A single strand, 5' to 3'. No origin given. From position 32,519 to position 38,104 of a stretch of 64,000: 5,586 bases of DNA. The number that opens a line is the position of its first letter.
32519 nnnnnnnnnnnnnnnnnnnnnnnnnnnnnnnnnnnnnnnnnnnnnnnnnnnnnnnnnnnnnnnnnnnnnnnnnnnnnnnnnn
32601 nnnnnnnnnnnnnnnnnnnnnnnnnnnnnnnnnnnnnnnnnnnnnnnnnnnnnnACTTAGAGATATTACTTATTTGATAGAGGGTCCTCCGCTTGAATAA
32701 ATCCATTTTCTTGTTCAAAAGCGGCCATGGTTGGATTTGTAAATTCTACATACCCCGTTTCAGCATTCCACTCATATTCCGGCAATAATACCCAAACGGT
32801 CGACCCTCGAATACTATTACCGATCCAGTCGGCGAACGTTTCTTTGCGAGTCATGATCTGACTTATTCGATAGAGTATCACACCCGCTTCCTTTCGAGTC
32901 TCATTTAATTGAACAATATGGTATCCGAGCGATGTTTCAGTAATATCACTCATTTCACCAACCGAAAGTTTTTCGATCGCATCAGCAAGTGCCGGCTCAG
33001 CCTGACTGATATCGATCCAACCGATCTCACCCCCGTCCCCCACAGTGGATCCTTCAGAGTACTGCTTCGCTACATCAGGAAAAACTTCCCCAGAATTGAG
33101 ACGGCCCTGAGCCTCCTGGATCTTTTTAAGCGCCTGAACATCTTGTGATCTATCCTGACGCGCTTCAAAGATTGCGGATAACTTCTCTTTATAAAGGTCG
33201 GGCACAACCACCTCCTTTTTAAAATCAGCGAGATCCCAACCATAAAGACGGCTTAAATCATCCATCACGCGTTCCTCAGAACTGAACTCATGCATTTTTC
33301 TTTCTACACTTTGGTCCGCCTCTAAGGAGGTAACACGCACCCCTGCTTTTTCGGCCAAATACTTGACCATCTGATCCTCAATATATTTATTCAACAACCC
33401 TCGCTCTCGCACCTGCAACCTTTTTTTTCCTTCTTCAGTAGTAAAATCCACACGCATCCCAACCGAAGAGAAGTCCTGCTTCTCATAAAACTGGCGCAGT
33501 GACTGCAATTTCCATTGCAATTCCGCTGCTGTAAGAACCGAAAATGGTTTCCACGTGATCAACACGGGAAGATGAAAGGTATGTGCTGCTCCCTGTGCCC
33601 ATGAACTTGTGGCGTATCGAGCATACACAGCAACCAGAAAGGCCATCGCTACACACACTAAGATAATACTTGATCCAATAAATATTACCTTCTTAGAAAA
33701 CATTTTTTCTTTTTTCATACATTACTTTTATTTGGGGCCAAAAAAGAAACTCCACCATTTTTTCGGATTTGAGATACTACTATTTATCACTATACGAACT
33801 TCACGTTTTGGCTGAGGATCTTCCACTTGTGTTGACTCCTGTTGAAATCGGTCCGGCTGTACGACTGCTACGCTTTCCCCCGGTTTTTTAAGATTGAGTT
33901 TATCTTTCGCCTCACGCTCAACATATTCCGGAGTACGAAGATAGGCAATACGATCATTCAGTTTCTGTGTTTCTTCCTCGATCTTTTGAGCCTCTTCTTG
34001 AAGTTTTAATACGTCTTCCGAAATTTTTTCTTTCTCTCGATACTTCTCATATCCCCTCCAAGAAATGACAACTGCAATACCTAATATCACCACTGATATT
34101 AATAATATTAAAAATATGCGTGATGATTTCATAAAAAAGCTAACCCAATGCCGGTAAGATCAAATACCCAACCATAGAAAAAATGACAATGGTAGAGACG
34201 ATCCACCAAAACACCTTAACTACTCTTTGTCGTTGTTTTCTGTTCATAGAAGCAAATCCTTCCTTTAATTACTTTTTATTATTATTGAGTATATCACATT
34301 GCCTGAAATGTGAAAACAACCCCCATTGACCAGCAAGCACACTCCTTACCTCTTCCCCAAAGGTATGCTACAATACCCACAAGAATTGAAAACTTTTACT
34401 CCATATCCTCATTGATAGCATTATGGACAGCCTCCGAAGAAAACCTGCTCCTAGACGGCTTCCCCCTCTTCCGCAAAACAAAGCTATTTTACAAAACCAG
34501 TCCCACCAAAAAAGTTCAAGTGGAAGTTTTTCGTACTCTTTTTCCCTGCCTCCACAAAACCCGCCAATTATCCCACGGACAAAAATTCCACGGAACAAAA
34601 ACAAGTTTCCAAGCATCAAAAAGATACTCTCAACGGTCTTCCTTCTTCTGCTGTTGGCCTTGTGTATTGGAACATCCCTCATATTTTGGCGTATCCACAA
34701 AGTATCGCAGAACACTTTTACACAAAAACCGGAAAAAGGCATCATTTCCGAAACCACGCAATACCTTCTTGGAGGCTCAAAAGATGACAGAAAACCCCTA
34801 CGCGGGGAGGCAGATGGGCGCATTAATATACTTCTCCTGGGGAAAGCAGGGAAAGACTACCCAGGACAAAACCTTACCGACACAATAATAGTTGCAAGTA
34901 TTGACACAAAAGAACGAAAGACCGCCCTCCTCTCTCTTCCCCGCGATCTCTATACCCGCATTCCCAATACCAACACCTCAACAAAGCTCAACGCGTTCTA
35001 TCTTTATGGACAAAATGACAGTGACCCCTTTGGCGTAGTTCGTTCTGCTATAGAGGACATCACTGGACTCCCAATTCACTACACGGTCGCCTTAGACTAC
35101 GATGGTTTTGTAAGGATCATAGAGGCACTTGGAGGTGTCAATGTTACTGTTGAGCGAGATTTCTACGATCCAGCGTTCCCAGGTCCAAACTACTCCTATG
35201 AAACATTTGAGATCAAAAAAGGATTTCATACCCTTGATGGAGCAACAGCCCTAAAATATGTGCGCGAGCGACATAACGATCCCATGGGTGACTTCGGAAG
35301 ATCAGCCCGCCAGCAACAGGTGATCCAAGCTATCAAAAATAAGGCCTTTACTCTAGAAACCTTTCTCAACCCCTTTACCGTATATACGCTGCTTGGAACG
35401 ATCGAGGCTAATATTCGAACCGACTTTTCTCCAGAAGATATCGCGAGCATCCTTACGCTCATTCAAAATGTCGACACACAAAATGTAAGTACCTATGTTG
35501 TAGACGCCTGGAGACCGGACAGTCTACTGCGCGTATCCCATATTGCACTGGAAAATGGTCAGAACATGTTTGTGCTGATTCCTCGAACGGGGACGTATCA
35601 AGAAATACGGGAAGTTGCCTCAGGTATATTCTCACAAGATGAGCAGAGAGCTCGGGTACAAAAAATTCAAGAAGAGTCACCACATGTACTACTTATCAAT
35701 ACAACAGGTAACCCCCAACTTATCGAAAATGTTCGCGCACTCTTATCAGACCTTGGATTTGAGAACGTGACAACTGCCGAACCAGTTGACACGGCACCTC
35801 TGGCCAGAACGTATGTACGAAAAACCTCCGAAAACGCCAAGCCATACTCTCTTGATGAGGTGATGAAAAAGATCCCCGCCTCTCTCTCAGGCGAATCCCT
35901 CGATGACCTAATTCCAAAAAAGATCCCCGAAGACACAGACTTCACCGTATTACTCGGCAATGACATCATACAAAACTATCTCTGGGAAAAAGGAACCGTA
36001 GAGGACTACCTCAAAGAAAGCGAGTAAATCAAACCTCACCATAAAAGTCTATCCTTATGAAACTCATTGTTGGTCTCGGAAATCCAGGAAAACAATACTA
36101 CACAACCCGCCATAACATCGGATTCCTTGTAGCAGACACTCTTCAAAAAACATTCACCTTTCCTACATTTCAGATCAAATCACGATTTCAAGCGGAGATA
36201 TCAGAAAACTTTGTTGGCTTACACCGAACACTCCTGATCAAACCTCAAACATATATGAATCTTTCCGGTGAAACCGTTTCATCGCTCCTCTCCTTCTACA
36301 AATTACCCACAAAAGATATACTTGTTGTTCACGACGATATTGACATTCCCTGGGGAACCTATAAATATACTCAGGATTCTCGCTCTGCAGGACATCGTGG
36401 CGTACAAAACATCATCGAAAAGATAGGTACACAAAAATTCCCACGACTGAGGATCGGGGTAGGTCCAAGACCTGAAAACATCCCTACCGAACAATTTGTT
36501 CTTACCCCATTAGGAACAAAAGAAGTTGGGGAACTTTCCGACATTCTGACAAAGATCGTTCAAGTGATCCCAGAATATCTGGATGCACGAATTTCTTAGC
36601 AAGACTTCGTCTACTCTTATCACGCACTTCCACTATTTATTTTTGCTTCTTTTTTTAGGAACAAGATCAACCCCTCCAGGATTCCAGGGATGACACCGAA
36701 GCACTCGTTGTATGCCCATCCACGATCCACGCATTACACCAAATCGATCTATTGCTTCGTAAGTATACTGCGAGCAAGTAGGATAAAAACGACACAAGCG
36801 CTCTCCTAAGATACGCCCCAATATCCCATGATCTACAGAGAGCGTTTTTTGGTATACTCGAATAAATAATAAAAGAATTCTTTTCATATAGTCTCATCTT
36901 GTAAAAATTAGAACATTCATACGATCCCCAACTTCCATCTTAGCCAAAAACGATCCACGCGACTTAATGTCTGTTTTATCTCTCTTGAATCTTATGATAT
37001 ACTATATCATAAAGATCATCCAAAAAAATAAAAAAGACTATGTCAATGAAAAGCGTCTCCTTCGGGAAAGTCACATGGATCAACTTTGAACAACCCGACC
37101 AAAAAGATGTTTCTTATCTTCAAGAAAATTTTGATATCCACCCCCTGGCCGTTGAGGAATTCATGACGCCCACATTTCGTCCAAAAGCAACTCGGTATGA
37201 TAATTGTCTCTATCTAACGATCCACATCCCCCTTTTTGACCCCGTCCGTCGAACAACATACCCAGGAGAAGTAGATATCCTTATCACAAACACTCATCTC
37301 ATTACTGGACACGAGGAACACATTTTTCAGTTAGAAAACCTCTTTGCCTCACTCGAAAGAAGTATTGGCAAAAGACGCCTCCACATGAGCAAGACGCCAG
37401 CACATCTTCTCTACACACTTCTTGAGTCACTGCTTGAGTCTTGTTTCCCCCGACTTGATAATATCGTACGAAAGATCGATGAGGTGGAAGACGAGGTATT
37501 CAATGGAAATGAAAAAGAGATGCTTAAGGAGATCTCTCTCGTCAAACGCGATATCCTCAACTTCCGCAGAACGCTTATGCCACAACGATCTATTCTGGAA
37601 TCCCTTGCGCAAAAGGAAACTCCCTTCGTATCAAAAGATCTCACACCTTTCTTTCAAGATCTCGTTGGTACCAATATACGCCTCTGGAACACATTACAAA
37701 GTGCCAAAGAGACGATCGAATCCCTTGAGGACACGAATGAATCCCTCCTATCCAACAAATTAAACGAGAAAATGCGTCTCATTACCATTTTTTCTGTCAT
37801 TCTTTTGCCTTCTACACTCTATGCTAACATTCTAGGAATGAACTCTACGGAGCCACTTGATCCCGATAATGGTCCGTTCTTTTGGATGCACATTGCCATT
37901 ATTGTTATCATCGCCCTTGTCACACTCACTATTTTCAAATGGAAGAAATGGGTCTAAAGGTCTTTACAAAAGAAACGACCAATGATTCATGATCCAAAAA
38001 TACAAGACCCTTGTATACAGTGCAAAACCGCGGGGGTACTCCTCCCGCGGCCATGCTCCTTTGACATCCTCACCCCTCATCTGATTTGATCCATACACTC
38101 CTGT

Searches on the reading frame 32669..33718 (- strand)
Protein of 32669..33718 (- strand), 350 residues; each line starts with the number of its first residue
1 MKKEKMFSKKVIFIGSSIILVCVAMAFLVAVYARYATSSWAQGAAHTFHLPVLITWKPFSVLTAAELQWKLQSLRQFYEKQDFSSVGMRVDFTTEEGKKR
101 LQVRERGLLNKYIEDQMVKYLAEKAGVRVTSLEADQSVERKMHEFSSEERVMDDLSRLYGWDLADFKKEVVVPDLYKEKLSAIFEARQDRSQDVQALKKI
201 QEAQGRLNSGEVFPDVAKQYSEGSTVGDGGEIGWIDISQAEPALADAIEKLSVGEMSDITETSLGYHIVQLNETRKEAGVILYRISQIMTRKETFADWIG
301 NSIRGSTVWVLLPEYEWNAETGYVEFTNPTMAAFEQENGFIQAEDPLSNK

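Call 80: search_protein_families(library=pfam, proteins=[window:32669-33718:-], max_evalue=0.00001)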
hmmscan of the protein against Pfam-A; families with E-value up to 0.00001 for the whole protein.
window:32669-33718:- (350 aa): 3 families
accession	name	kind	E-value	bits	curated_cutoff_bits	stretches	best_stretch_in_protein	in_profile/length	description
PF00639.27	Rotamase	-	6.7e-17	62.7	21.7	1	188-272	10-96/97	PPIC-type PPIASE domain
PF13616.12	Rotamase_3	-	2.8e-15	57.3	22.5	1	179-273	17-114/116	PPIC-type PPIASE domain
PF13145.12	Rotamase_2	-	3.3e-06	28.3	27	1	188-276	29-110/121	PPIC-type PPIASE domain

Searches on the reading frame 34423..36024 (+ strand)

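Call 80: search_protein_families(library=pfam, proteins=[window:34423-36024:+], max_evalue=0.00001)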
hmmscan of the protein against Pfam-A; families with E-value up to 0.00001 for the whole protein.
window:34423-36024:+ (534 aa): 1 family
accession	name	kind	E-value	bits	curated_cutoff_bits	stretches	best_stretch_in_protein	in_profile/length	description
PF03816.19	LytR_cpsA_psr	-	1.1e-36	126.7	24.6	1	152-308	2-148/150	LytR_cpsA_psr family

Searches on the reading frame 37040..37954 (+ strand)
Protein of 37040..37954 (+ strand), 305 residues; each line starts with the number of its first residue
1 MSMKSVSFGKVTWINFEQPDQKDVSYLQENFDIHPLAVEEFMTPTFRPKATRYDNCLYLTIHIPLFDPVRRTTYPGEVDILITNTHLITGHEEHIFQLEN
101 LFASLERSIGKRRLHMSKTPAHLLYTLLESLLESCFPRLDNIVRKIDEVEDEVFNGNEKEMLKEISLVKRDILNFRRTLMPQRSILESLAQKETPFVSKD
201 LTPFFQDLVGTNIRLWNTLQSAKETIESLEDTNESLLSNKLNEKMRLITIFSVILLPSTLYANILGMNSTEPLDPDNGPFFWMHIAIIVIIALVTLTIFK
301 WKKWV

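Call 80: search_protein_families(library=pfam, proteins=[window:37040-37954:+], max_evalue=0.00001)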
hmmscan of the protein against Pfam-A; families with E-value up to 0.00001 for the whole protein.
window:37040-37954:+ (305 aa): 1 family
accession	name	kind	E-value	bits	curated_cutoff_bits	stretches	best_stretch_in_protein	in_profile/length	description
PF01544.23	CorA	-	3.4e-55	187.9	27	1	10-301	3-292/292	CorA-like Mg2+ transporter protein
